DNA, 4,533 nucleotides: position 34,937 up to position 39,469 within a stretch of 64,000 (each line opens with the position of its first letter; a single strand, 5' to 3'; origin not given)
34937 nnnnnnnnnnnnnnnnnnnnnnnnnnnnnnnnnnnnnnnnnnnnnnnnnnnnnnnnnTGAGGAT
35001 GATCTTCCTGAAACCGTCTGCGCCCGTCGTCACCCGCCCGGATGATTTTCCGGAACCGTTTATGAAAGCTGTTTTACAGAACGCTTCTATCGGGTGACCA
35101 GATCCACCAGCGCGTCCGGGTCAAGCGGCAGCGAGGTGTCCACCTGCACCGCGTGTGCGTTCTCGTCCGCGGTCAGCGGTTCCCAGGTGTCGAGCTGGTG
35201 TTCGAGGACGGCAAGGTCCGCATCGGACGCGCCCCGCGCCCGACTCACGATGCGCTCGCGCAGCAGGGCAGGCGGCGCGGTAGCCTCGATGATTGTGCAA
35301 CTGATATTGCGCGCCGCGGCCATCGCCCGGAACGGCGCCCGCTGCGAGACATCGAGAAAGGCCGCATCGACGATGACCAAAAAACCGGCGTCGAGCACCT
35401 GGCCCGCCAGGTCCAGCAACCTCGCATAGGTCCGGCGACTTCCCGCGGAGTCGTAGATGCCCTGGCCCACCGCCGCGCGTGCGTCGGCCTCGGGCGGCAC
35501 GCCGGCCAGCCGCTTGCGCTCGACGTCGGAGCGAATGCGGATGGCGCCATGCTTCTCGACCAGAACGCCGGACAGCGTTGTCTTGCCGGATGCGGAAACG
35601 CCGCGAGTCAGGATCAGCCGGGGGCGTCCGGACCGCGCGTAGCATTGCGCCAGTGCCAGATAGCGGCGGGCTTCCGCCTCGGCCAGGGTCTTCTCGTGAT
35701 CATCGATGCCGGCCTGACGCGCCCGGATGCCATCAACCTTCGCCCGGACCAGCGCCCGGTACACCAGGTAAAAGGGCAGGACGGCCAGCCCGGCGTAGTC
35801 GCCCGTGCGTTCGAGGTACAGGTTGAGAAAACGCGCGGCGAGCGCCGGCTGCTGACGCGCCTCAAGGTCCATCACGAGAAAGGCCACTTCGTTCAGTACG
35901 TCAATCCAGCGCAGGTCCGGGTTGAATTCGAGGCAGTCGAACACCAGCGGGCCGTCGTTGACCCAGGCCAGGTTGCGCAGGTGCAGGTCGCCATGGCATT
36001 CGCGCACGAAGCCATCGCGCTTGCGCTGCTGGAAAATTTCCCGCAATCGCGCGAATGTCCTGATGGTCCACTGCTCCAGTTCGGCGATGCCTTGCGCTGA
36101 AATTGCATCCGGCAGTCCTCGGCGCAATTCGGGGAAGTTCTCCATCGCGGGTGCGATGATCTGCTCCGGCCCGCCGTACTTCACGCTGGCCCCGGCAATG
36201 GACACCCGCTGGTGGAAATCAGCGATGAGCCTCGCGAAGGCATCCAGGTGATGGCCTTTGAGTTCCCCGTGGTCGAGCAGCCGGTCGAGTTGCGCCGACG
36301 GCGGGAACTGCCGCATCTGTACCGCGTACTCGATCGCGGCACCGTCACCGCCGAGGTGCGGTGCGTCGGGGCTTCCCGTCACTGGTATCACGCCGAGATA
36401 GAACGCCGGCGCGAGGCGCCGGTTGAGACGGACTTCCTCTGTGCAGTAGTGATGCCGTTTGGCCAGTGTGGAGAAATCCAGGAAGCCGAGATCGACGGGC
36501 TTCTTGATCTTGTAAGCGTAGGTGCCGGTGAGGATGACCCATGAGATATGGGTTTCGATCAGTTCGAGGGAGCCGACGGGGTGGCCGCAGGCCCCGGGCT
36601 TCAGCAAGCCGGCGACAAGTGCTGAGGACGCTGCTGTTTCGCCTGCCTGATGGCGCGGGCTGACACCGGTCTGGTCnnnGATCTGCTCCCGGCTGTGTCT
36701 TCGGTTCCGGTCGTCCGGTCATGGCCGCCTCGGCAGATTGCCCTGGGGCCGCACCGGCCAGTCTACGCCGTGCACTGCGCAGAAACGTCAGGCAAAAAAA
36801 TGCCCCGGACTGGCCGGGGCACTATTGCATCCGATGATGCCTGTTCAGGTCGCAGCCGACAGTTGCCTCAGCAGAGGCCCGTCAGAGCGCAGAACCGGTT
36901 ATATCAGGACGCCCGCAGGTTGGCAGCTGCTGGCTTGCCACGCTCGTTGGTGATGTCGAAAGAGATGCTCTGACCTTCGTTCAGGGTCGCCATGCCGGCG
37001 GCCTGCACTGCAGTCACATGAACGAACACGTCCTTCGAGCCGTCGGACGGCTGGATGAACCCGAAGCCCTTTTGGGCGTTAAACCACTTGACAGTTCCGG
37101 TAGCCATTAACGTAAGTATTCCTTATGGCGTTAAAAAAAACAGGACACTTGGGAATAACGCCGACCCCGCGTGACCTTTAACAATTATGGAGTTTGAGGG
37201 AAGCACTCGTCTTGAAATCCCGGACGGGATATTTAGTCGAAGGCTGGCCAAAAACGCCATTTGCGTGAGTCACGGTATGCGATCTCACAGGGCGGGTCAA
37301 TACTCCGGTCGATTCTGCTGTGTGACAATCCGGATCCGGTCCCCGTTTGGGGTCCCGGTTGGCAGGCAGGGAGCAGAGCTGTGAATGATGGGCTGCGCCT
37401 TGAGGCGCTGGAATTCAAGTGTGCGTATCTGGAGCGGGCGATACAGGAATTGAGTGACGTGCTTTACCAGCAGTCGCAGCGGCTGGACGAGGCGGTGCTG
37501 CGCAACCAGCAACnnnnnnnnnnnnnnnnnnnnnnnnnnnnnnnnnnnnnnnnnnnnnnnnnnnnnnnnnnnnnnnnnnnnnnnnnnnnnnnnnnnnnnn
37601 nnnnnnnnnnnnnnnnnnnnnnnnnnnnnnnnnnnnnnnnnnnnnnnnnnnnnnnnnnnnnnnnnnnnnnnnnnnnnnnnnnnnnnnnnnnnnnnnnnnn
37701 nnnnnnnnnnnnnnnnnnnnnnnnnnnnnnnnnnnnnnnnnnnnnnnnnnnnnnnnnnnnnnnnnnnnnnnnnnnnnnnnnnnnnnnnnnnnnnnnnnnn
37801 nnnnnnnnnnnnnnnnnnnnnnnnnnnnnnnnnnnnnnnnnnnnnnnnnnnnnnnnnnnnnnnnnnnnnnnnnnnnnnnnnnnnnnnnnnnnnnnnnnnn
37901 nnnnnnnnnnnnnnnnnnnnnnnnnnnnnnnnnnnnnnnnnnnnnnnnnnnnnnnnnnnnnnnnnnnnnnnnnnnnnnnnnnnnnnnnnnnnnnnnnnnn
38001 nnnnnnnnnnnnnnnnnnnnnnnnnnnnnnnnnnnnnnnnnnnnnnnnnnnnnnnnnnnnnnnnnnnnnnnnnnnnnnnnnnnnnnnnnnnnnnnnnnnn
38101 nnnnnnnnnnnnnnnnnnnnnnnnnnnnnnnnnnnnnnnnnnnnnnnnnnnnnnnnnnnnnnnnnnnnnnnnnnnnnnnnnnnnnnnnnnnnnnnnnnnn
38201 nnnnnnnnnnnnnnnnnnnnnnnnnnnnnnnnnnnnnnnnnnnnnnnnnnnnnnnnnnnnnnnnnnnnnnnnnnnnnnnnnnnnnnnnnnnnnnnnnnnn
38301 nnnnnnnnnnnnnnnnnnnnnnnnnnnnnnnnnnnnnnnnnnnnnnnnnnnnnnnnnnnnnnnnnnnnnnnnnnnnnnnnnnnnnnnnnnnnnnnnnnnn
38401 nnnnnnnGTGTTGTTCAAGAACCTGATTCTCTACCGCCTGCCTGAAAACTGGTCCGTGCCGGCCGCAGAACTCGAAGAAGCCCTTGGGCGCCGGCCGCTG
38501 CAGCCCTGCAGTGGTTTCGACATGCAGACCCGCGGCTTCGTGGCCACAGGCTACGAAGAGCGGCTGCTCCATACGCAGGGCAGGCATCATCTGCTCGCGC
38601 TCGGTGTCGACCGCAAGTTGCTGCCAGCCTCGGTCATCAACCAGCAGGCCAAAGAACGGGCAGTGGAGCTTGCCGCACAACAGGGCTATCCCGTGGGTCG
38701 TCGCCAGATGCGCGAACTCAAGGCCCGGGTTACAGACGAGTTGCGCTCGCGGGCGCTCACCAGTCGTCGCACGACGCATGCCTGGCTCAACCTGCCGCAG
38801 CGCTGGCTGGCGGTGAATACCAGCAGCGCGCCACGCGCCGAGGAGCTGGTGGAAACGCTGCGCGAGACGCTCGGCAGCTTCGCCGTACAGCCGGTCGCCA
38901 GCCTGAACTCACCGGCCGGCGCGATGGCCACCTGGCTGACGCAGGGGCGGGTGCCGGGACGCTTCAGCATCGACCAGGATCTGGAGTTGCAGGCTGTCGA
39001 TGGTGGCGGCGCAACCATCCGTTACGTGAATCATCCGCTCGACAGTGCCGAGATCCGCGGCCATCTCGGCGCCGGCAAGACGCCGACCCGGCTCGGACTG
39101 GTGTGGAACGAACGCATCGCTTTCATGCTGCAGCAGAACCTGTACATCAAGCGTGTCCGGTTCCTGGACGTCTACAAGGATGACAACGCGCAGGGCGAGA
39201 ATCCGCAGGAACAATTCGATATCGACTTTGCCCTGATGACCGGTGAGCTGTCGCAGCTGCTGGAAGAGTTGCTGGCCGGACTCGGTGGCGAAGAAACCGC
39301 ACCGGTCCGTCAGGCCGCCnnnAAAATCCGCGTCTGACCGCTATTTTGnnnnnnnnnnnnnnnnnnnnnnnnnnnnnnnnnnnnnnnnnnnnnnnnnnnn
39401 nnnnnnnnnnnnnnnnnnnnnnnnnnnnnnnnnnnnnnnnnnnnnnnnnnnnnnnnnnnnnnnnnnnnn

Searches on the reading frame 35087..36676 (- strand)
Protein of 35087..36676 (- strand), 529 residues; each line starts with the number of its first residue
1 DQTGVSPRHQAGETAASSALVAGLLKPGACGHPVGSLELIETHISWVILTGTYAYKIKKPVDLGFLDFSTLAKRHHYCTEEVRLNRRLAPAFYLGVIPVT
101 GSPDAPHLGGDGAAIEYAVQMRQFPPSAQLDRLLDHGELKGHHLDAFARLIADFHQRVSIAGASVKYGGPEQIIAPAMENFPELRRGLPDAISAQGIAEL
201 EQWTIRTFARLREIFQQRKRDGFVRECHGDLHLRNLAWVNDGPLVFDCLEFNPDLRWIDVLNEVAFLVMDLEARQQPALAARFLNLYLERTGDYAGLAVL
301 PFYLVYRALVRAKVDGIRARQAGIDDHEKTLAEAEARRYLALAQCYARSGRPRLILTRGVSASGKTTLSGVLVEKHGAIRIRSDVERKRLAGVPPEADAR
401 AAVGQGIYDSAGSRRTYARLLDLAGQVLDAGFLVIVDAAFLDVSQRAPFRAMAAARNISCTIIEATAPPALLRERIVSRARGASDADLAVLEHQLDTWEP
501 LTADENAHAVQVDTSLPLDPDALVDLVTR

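Call 27: search_protein_families(library=pfam, proteins=[window:35087-36676:-], max_evalue=0.0001)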
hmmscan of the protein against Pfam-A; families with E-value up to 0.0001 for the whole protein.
window:35087-36676:- (529 aa): 3 families
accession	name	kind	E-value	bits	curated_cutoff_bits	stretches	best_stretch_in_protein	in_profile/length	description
PF13671.12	AAA_33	-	3e-31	109.1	27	1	354-501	1-143/143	AAA domain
PF01636.29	APH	-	6.8e-09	36.3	23.2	1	130-298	83-237/239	Phosphotransferase enzyme family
PF06414.18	Zeta_toxin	-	9.2e-05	22.4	22.3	0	344-481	9-145/199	Zeta toxin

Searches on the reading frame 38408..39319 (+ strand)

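Call 27: search_protein_families(library=pfam, proteins=[window:38408-39319:+], max_evalue=0.0001)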
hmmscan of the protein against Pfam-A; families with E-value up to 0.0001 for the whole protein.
window:38408-39319:+ (304 aa): 1 family
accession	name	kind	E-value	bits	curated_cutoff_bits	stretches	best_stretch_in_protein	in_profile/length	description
PF04381.17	RdgC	-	5.5e-97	325.1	25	1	1-295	1-298/298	Putative exonuclease, RdgC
